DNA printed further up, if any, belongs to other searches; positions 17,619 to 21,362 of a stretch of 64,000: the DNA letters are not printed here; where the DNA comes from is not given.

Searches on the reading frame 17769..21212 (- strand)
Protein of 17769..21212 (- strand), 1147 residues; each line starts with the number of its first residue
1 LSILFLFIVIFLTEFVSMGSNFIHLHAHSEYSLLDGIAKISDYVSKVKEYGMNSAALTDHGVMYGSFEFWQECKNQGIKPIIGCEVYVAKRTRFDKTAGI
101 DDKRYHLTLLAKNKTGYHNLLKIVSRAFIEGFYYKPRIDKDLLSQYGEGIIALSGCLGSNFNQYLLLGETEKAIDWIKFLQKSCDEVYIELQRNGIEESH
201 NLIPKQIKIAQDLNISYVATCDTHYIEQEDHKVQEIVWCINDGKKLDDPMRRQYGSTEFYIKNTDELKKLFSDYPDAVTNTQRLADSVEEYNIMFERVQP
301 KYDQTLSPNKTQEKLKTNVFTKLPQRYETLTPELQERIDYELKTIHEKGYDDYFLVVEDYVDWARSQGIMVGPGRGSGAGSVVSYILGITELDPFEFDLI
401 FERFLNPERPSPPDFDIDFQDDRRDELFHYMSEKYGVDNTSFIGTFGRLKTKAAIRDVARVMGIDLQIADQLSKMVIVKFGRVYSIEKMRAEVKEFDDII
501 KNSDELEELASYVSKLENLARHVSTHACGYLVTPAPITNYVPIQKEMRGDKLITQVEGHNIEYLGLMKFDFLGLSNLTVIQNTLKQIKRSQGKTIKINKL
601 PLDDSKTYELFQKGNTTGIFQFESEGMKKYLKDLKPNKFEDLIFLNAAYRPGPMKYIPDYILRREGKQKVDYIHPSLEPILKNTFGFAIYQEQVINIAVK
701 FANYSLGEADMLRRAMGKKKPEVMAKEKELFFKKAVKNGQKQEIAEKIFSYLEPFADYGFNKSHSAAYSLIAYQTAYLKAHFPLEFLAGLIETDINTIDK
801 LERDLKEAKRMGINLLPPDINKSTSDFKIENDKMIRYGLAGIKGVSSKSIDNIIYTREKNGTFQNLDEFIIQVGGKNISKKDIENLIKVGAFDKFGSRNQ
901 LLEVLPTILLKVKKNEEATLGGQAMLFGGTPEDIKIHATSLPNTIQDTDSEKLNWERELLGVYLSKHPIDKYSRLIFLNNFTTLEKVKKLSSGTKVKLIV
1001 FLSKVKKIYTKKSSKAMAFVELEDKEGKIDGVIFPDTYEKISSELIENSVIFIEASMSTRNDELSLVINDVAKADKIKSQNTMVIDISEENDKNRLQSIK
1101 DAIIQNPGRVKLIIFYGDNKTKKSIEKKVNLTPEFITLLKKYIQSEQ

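Call 62: search_protein_families(library=pfam, proteins=[window:17769-21212:-], max_evalue=0.000001)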
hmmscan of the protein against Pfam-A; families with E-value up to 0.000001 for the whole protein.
window:17769-21212:- (1147 aa): 5 families
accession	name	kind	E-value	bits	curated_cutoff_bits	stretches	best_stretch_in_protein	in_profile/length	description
PF07733.18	DNA_pol3_alpha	-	1.2e-90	304.1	23.9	1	314-573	2-260/260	Bacterial DNA polymerase III alpha NTPase domain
PF17657.6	DNA_pol3_finger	-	4.8e-66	221.6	22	1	576-739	1-166/166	Bacterial DNA polymerase III alpha subunit finger domain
PF02811.25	PHP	-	5.2e-55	186.7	26.4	1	24-193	1-163/164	PHP domain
PF14579.12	HHH_6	-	2.6e-27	95.3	25.6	1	812-900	1-89/90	Helix-hairpin-helix motif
PF01336.31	tRNA_anti-codon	-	3.7e-09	36.8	27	1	1008-1071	7-72/75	OB-fold nucleic acid binding domain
